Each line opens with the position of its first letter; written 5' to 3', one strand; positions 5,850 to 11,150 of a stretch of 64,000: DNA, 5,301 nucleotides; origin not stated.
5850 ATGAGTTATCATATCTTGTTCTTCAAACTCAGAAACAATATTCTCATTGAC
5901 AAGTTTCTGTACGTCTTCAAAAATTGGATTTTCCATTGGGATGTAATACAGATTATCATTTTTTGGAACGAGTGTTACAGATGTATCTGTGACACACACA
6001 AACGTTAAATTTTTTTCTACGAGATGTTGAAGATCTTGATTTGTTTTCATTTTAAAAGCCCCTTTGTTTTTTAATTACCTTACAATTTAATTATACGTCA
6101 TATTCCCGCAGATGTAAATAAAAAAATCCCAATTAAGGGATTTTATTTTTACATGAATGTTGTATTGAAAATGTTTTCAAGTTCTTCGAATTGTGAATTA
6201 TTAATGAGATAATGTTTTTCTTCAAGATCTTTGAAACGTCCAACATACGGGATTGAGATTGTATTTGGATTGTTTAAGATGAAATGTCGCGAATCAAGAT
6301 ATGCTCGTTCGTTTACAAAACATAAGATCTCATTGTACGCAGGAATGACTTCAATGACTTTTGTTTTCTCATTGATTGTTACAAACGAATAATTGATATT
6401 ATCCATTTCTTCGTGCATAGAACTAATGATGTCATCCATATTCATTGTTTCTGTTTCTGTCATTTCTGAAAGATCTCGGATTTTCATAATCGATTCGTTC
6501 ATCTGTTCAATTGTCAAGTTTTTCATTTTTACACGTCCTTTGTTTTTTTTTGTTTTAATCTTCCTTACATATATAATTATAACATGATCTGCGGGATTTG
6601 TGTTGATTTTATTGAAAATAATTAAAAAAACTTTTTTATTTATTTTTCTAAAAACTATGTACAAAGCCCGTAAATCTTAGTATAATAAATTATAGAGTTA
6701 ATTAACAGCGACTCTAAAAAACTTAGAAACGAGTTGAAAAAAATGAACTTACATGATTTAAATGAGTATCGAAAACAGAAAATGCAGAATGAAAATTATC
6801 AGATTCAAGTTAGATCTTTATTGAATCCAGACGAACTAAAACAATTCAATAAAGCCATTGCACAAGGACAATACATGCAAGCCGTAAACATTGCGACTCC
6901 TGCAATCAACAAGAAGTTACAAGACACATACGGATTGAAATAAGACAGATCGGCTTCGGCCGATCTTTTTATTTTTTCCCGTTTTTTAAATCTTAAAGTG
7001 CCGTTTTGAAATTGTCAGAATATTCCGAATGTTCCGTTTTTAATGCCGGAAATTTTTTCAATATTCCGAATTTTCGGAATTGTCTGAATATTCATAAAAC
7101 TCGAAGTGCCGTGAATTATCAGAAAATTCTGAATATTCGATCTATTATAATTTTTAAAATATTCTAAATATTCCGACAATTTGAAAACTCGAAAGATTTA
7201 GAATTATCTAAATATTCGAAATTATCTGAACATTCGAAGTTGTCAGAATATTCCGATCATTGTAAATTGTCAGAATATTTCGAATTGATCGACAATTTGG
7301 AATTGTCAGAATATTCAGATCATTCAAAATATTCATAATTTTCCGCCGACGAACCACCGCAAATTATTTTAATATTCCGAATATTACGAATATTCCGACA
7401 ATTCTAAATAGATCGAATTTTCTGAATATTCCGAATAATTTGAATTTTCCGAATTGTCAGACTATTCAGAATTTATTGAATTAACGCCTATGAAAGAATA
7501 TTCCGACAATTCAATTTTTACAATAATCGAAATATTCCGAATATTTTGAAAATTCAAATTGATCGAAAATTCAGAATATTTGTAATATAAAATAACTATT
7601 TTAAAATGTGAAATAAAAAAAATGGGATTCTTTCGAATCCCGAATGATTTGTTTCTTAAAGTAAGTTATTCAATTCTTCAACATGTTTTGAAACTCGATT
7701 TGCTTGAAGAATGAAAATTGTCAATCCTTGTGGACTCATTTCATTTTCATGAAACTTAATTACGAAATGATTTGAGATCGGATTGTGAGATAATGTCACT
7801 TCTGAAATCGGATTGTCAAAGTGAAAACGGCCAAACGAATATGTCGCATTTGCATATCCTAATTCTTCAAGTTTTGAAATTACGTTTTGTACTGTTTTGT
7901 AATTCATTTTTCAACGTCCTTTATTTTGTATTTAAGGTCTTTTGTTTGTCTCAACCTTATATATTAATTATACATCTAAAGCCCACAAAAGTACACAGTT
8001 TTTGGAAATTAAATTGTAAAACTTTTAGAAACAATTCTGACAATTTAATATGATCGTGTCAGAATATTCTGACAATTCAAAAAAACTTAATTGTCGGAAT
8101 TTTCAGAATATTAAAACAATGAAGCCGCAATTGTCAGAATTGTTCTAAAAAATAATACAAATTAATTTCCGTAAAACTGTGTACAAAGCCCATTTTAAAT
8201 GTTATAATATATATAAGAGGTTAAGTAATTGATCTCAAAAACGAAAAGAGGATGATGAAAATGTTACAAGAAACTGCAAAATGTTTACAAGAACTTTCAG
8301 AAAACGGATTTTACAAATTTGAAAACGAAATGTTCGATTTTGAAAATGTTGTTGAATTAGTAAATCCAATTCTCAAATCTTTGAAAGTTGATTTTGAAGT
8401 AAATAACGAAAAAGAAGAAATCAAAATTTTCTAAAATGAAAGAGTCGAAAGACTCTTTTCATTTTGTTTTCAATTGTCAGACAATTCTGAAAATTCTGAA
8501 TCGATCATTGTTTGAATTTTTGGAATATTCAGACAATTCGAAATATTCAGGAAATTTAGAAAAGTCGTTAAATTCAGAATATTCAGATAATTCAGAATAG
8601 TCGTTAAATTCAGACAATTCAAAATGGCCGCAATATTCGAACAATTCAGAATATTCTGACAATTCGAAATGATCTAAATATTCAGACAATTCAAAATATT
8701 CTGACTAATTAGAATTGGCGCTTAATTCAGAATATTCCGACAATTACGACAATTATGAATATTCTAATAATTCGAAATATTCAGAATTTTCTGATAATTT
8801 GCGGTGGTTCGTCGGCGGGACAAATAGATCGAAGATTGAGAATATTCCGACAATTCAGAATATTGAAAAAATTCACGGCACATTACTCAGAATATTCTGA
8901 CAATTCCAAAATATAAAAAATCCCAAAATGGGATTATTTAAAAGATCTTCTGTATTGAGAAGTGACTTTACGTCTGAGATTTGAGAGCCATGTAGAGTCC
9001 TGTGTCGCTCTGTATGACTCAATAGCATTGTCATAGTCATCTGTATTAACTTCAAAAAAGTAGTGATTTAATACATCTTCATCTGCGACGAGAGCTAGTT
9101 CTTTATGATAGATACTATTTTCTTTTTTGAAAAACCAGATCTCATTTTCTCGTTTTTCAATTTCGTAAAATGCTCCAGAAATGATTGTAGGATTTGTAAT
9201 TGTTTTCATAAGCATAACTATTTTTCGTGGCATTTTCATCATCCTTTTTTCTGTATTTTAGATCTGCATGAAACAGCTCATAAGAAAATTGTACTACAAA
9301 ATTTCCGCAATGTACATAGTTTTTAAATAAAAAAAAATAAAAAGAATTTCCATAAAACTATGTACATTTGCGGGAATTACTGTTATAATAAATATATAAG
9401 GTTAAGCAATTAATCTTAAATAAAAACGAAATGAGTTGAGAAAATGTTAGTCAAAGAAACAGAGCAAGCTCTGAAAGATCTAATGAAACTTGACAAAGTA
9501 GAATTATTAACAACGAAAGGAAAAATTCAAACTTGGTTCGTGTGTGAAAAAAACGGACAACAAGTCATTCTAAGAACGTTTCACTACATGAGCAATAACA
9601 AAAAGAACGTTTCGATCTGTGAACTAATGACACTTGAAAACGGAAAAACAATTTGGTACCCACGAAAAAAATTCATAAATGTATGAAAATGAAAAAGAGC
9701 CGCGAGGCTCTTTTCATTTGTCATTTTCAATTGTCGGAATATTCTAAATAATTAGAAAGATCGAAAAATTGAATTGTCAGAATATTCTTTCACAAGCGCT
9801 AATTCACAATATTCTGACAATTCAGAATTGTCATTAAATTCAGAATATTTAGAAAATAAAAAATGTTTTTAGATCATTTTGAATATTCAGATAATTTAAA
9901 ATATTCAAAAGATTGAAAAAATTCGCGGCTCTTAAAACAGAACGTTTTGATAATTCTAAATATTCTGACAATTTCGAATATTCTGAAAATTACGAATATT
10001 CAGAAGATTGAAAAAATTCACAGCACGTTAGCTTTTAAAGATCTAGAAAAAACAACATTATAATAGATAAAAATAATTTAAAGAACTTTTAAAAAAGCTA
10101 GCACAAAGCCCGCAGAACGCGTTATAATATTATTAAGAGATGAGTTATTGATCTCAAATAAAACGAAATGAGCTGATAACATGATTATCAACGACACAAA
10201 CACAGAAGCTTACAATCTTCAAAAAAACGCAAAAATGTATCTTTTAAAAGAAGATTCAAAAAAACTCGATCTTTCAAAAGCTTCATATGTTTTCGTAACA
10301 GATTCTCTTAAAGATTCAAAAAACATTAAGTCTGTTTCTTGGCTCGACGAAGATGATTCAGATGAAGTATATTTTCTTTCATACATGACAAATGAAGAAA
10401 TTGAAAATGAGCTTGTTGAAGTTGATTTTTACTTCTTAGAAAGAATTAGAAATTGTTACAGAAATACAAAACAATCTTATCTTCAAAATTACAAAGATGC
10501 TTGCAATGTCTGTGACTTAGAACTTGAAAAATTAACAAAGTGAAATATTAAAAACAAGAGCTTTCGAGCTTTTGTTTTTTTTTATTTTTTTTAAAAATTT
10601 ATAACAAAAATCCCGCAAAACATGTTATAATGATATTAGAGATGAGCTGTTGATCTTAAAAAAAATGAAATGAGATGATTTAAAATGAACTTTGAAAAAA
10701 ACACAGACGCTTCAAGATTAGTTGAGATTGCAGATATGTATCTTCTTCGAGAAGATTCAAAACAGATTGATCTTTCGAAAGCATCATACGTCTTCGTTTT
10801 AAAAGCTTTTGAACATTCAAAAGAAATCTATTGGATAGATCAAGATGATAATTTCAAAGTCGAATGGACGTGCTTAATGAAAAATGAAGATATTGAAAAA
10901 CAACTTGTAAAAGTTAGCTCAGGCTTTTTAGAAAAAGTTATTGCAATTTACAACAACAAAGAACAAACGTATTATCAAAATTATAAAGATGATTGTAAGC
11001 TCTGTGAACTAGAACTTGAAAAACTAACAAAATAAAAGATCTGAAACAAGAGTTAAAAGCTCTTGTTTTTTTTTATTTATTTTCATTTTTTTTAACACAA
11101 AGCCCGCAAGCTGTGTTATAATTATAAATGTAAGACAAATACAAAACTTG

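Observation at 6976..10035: Four dense arrays (about 45-50 copies) of a palindromic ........-centred 16-20-bp site in the early region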

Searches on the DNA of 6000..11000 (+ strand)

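Call 4: search_dna_similar(query=window:6000-11000:+, collection=phages, mode=near)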
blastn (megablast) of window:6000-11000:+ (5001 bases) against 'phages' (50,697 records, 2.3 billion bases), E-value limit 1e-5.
No match.

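Call 37: search_dna_similar(query=window:8465-8905:+, collection=phages, mode=distant, max_evalue=0.001, max_rows=40)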
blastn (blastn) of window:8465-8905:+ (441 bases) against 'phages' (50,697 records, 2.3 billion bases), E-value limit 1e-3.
Records with a match: 13; places in all: 21; records where one place covers at least 80% of the query: 0.
Best place of each record, by identity: 60-80% 13.
By first word of the organism name: Bacillus 8; Staphylococcus 4; Arcanobacterium 1.
By host as written in the record: Mammaliicoccus sciuri C6854 3; Bacillus thuringiensis kurstaki 2; Bacillus thuringiensis DSM350 2; - 2; Mammaliicoccus sciuri 1; Bacillus thuringiensis subsp. kurstaki ATCC 33679 1; Arcanobacterium sp. 1; Cytobacillus oceanisediminis 1.
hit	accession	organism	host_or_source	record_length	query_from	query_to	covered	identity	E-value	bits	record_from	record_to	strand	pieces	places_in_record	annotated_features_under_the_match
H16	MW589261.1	Staphylococcus phage vB-SscS-F1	Mammaliicoccus sciuri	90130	54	250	45%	74.3%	6e-6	159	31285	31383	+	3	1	none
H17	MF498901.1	Bacillus phage Anthony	Bacillus thuringiensis subsp. kurstaki ...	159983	108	285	40%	69.4%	8e-4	51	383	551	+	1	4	none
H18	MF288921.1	Bacillus phage OTooleKemple52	Bacillus thuringiensis kurstaki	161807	108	285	40%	69.4%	8e-4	51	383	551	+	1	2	none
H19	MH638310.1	Bacillus phage Kamfam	Bacillus thuringiensis kurstaki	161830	108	285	40%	69.4%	8e-4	51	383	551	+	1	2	none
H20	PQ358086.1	Arcanobacterium phage TPWB06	Arcanobacterium sp.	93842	108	236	29%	72.2%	6e-6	57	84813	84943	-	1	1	hypothetical protein (x2)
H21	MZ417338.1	Staphylococcus phage PG-2021_4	Mammaliicoccus sciuri C6854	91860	108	236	29%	72.2%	6e-6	57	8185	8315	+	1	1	record has no annotation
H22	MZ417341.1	Staphylococcus phage PG-2021_67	Mammaliicoccus sciuri C6854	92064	108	236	29%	72.2%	6e-6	57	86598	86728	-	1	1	record has no annotation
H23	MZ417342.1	Staphylococcus phage PG-2021_68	Mammaliicoccus sciuri C6854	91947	108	236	29%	72.2%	6e-6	57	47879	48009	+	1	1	record has no annotation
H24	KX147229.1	Bacillus phage Belinda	Bacillus thuringiensis DSM350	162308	131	250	27%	71.7%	7e-5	55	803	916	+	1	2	none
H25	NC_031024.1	Bacillus phage Belinda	Bacillus thuringiensis DSM350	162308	131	250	27%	71.7%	7e-5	55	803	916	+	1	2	none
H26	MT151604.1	Bacillus phage P59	Cytobacillus oceanisediminis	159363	181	281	23%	74.3%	8e-4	51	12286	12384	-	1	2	repeat_region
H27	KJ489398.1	Bacillus phage Evoli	-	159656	181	249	16%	76.8%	2e-4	52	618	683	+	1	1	none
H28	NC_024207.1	Bacillus phage Evoli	-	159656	181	249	16%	76.8%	2e-4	52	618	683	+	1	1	none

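Call 38: get_annotated_region(hit=H16, flank=6000)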
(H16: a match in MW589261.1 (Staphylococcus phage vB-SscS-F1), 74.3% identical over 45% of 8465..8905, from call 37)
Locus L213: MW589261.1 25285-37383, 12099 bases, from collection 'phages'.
description: Staphylococcus phage vB-SscS-F1, complete genome.
organism: Staphylococcus phage vB-SscS-F1 (NCBI taxid 2812861)
taxonomy: Viruses; Duplodnaviria; Heunggongvirae; Uroviricota; Caudoviricetes; Sextaecvirus
host: Mammaliicoccus sciuri; source: sewage samples; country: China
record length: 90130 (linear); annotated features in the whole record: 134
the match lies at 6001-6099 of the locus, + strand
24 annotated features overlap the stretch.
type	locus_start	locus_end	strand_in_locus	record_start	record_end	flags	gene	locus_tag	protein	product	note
CDS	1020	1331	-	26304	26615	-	-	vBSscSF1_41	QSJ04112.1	hypothetical protein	-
CDS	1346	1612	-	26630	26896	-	-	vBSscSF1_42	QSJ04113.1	hypothetical protein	-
CDS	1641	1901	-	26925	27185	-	-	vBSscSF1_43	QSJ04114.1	hypothetical protein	-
CDS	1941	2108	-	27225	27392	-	-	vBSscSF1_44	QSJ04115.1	hypothetical protein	-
CDS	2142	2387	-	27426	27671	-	-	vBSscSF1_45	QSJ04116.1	hypothetical protein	-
CDS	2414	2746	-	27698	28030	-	-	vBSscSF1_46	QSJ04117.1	hypothetical protein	-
CDS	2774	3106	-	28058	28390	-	-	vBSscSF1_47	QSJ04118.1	hypothetical protein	-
CDS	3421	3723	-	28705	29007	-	-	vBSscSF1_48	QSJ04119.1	hypothetical protein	-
CDS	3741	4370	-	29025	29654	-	-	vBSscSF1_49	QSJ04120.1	hypothetical protein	-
CDS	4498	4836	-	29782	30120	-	-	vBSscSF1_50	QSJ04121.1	hypothetical protein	-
CDS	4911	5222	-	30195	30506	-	-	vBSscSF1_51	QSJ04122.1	hypothetical protein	-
CDS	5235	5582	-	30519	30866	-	-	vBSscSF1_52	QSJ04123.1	hypothetical protein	-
CDS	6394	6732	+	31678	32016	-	-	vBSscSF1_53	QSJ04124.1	hypothetical protein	-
CDS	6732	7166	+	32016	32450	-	-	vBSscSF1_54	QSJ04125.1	hypothetical protein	-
CDS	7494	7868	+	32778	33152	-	-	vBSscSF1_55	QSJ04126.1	hypothetical protein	-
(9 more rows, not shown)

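Call 39: get_annotated_region(hit=H17, flank=6000)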
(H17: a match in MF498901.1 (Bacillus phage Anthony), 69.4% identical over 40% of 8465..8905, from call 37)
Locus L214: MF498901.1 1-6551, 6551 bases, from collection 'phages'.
description: Bacillus phage Anthony, complete genome.
organism: Bacillus phage Anthony (NCBI taxid 2024253)
taxonomy: Viruses; Duplodnaviria; Heunggongvirae; Uroviricota; Caudoviricetes; Herelleviridae; Bastillevirinae; Bastillevirus; Bastillevirus CAM003
host: Bacillus thuringiensis subsp. kurstaki ATCC 33679; source: soil; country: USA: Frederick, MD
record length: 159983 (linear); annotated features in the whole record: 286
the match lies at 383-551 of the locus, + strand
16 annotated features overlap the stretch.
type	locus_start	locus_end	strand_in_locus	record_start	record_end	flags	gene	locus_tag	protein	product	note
CDS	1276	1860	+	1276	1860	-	-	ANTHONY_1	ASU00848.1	hypothetical protein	-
CDS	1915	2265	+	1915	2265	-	-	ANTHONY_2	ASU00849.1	hypothetical protein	-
CDS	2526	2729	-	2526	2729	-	-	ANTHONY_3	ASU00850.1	hypothetical protein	-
CDS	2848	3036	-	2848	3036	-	-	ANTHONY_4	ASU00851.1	hypothetical protein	-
CDS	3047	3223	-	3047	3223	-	-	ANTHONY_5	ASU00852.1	hypothetical protein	-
CDS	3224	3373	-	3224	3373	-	-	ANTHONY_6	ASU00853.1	hypothetical protein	-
CDS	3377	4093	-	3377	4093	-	-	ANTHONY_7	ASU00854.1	hypothetical protein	-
CDS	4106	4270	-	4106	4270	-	-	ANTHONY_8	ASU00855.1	hypothetical protein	-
CDS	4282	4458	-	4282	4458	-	-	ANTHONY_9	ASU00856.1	hypothetical protein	-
CDS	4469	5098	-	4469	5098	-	-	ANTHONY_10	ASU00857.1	hypothetical protein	-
CDS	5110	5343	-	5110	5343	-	-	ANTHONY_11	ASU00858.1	hypothetical protein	-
CDS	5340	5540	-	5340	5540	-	-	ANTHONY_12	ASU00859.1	hypothetical protein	-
CDS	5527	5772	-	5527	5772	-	-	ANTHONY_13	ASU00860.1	hypothetical protein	-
CDS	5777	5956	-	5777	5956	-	-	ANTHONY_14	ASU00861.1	hypothetical protein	-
CDS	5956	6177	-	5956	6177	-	-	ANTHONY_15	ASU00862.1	hypothetical protein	-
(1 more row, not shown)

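Call 40: get_annotated_region(hit=H26, flank=6000)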
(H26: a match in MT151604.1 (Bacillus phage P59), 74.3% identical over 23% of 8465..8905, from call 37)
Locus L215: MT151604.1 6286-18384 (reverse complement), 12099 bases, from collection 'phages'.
description: Bacillus phage P59, complete genome.
organism: Bacillus phage P59 (NCBI taxid 2723893)
taxonomy: Viruses; Duplodnaviria; Heunggongvirae; Uroviricota; Caudoviricetes; Herelleviridae; Bastillevirinae
host: Cytobacillus oceanisediminis; source: sediment; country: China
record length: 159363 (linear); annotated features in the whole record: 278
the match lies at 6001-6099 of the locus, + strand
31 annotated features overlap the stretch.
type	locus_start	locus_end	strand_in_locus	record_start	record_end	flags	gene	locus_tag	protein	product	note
CDS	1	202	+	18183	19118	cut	-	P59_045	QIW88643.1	thymidylate synthase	-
CDS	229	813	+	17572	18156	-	-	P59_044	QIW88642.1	hypothetical protein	-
CDS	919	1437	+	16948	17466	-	-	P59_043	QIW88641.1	dihyrdofolate reductase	-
CDS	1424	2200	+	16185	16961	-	-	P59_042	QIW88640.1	hypothetical protein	-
CDS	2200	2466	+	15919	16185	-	-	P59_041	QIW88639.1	hypothetical protein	-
CDS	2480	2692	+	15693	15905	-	-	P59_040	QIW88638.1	hypothetical protein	-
CDS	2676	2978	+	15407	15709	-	-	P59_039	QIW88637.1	hypothetical protein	-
CDS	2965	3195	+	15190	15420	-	-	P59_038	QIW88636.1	hypothetical protein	-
CDS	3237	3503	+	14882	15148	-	-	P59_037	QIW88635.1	hypothetical protein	-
CDS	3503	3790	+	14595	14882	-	-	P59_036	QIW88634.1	hypothetical protein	-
CDS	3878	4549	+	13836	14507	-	-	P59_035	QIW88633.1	hypothetical protein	-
CDS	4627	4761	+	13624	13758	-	-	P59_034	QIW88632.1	hypothetical protein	-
repeat_region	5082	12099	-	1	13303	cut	-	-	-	-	-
CDS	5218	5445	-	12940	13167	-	-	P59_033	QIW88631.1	hypothetical protein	-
CDS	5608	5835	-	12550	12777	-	-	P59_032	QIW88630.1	hypothetical protein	-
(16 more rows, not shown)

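Call 61: search_dna_similar(query=window:8465-8905:+, collection=plasmids, mode=distant, max_evalue=0.001, max_rows=25)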
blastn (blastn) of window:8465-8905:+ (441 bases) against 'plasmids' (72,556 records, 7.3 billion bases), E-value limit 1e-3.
No match.

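Call 62: search_dna_similar(query=window:6976-7612:+, collection=phages, mode=distant, max_evalue=0.01, max_rows=40)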
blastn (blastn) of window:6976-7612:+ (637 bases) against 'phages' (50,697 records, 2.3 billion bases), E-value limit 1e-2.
Records with a match: 36; places in all: 60; records where one place covers at least 80% of the query: 0.
Best place of each record, by identity: 90-95% 2; 80-90% 3; 60-80% 31.
By first word of the organism name: Bacillus 32; Staphylococcus 3; Arcanobacterium 1.
By host as written in the record: - 6; Bacillus thuringiensis subsp. kurstaki 3; Bacillus thuringiensis kurstaki 3; Bacillus cereus 3; Mammaliicoccus sciuri C6854 3; Bacillus cereus HER1399 2; Bacillus thuringiensis 2; Bacillus thuringiensis DSM350 2; and 10 more.
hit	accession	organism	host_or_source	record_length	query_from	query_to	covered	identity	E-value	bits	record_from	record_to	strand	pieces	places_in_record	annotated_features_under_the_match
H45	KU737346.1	Bacillus phage Vinny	Bacillus thuringiensis subsp. kurstaki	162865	139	310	27%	70.5%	7e-7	62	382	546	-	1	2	none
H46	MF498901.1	Bacillus phage Anthony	Bacillus thuringiensis subsp. kurstaki ...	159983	139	310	27%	70.5%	7e-7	62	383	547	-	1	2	none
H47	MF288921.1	Bacillus phage OTooleKemple52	Bacillus thuringiensis kurstaki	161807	139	310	27%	70.5%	7e-7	62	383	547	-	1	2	none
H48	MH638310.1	Bacillus phage Kamfam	Bacillus thuringiensis kurstaki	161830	139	310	27%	70.5%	7e-7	62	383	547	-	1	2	none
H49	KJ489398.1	Bacillus phage Evoli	-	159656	139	310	27%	69.7%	4e-3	49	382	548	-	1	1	none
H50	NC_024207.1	Bacillus phage Evoli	-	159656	139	310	27%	69.7%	4e-3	49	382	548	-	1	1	none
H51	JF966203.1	Bacillus phage Bastille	Bacillus cereus HER1399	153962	139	310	27%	69.3%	4e-4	53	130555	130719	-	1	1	none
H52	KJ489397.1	Bacillus phage CAM003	Bacillus thuringiensis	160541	139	310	27%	69.3%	4e-4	53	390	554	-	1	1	none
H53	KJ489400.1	Bacillus phage Hoody T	-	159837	139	310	27%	69.3%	4e-4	53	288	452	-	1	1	none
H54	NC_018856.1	Bacillus phage Bastille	Bacillus cereus HER1399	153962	139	310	27%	69.3%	4e-4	53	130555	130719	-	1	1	none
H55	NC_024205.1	Bacillus phage Hoody T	-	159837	139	310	27%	69.3%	4e-4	53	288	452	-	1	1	none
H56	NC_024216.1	Bacillus phage CAM003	Bacillus thuringiensis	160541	139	310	27%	69.3%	4e-4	53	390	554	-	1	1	none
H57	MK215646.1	Bacillus phage vB_BthM-Goe5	Bacillus thuringiensis serovar kurstaki ...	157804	139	310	27%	68.8%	4e-3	48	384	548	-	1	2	none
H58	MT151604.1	Bacillus phage P59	Cytobacillus oceanisediminis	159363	92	344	21%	77.6%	4e-4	102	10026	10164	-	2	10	repeat_region | hypothetical protein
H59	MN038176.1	Bacillus phage Phireball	Bacillus thuringiensis kurstaki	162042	81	206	20%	68.7%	4e-3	48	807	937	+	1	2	none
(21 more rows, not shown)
